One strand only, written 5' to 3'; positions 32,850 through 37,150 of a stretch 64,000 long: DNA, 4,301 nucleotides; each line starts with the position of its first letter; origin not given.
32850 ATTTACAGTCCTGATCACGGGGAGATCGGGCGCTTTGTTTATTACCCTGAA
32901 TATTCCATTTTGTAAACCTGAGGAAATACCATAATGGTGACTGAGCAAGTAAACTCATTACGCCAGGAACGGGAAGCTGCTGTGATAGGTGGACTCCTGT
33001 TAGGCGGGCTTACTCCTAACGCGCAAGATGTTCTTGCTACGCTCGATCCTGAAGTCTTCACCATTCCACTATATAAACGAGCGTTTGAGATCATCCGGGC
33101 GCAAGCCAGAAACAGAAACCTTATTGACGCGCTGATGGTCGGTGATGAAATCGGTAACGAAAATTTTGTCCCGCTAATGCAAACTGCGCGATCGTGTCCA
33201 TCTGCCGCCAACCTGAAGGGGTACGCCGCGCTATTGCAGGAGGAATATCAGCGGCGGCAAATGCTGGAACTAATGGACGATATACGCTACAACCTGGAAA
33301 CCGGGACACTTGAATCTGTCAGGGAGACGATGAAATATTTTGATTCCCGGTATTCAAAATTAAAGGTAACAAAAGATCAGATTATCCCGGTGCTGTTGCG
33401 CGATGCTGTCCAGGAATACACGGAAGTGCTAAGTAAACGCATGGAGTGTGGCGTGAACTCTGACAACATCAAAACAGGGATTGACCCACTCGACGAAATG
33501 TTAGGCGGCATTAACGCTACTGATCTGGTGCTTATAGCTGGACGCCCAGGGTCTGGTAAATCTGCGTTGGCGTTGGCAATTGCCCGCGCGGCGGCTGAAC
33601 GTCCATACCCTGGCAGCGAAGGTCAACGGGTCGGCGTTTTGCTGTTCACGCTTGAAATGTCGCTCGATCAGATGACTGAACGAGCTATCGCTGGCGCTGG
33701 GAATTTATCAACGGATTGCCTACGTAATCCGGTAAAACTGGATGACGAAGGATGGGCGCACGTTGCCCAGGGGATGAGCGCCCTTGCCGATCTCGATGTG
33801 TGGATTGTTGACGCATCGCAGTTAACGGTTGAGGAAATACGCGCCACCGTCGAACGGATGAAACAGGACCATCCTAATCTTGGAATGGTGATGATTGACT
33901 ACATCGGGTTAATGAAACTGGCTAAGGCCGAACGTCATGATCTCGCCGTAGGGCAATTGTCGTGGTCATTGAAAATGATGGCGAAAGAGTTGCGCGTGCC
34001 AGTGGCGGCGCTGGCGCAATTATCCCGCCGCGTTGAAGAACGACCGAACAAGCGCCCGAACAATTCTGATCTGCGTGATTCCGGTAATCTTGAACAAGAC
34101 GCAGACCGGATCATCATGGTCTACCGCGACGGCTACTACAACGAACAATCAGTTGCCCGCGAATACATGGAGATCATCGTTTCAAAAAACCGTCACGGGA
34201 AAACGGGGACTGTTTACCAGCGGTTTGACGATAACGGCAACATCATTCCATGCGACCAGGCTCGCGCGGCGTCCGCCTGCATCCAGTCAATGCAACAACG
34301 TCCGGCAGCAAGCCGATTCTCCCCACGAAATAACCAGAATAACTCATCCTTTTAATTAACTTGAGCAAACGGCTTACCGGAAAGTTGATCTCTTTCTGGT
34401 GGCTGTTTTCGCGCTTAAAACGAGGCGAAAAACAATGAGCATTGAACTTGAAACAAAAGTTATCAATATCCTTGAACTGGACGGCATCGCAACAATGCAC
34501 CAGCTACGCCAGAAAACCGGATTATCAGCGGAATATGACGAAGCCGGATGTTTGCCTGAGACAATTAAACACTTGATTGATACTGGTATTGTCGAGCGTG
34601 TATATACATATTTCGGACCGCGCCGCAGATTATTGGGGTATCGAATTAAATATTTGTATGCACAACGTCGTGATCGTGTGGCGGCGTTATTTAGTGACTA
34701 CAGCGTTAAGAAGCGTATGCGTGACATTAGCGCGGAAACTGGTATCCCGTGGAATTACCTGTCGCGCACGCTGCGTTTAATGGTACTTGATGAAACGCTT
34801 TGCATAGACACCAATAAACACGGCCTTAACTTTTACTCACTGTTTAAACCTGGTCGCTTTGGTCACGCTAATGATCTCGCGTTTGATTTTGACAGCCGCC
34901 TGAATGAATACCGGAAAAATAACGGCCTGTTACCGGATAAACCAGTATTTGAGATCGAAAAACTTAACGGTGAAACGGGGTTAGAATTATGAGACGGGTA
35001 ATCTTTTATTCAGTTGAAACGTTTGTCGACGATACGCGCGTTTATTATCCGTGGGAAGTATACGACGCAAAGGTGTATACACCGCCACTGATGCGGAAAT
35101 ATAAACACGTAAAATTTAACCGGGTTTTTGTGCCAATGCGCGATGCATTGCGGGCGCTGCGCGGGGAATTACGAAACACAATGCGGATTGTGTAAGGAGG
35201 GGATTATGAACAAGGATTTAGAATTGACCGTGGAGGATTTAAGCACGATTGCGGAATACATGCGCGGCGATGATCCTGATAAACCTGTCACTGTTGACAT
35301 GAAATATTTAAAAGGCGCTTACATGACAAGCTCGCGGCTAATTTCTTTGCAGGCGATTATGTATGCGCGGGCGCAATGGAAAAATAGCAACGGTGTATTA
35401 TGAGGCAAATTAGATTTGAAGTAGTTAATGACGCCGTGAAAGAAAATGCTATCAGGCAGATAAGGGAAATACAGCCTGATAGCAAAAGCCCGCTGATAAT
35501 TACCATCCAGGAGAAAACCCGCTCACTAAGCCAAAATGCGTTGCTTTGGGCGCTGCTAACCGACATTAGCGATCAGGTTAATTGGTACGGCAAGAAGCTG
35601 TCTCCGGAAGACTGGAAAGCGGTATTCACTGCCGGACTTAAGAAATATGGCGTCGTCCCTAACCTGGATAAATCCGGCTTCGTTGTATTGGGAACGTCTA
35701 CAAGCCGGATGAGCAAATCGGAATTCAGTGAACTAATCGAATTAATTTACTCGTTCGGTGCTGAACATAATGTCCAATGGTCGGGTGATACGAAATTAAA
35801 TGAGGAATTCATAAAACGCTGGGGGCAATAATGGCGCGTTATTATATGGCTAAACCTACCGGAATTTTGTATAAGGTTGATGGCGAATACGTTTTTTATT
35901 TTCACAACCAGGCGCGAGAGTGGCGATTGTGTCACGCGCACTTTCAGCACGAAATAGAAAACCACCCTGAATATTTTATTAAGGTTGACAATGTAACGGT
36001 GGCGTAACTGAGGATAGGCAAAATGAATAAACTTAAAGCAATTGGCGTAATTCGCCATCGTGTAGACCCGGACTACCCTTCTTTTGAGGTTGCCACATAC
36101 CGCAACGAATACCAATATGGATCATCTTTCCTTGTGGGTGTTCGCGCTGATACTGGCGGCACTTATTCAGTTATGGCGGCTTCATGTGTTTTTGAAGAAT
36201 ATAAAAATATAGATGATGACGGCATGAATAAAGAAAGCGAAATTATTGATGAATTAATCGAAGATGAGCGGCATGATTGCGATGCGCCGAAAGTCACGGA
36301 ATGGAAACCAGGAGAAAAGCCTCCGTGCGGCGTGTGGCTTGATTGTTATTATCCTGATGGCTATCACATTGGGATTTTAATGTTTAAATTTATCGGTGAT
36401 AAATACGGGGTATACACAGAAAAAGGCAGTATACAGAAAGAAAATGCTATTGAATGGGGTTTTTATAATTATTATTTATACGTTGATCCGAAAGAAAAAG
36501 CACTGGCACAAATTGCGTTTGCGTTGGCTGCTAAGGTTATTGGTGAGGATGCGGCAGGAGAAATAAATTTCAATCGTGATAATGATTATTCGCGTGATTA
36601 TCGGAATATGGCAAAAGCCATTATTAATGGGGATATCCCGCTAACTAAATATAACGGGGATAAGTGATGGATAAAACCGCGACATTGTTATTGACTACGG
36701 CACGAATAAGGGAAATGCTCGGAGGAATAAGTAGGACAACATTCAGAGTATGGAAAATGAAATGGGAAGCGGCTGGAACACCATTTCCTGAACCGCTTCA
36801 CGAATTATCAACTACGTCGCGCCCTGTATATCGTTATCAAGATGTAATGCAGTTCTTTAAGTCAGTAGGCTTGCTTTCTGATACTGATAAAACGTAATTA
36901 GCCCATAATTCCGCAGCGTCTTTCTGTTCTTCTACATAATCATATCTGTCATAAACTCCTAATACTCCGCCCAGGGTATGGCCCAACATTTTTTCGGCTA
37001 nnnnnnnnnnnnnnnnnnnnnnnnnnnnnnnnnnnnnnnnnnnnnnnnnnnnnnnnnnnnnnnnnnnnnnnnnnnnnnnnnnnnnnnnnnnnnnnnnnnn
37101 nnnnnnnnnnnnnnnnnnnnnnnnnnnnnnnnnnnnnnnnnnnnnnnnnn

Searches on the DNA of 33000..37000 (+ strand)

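Call 23: search_dna_similar(query=window:33000-37000:+, collection=ecoli_genomes, mode=near, max_rows=8)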
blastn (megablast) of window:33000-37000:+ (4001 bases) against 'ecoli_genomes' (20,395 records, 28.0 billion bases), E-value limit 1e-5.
Records with a match: 34; places in all: 34; records where one place covers at least 80% of the query: 21.
Genomes with a match: 34 of 5426; with a place that covers at least 80% of the query: 21. Places per genome that has any: lowest 1, median 1, highest 1. On chromosomes: 34 places; on plasmids: 0.
Best place of each record, by identity: 95-99% 3; 90-95% 13; 80-90% 18.
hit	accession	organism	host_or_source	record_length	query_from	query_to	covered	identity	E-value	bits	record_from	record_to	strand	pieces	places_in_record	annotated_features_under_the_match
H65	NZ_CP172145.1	Escherichia coli strain GF66.2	chicken meat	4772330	1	4001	90%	93.4%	0e+0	5311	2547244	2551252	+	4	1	replicative DNA helicase | hypothetical protein (x2) | Lrp/AsnC family transcriptional regulator | recombination protein NinB | site-specific integrase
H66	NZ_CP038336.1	Escherichia coli O157:H7 strain LSU61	Deer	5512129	1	4001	92%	91.4%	0e+0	5028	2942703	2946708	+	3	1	replicative DNA helicase | hypothetical protein (x3) | recombination protein NinB | tyrosine-type recombinase/integrase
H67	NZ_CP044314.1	Escherichia coli strain RM9245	feces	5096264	1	3631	91%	88.1%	0e+0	4301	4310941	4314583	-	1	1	replicative DNA helicase | hypothetical protein (x3) | recombination protein NinB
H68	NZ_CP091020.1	Escherichia coli strain STEC308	mutton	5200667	1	3346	84%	95.3%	0e+0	5302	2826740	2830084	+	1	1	replicative DNA helicase | hypothetical protein (x4) | recombination protein NinB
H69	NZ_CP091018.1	Escherichia coli strain STEC307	mutton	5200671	1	3346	84%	95.3%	0e+0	5302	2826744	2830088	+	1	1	replicative DNA helicase | hypothetical protein (x4) | recombination protein NinB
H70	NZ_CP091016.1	Escherichia coli strain STEC306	mutton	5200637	1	3346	84%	95.3%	0e+0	5302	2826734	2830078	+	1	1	replicative DNA helicase | hypothetical protein (x4) | recombination protein NinB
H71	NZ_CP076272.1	Escherichia coli strain E21845/O/A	Homo sapiens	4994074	4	3631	86%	92.2%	0e+0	4849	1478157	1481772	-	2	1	replicative DNA helicase | hypothetical protein (x4) | recombination protein NinB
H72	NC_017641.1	Escherichia coli UMNK88 strain UMNK88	porcine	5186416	4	3351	84%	93.5%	0e+0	4972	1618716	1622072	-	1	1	replicative DNA helicase | hypothetical protein (x4) | recombination protein NinB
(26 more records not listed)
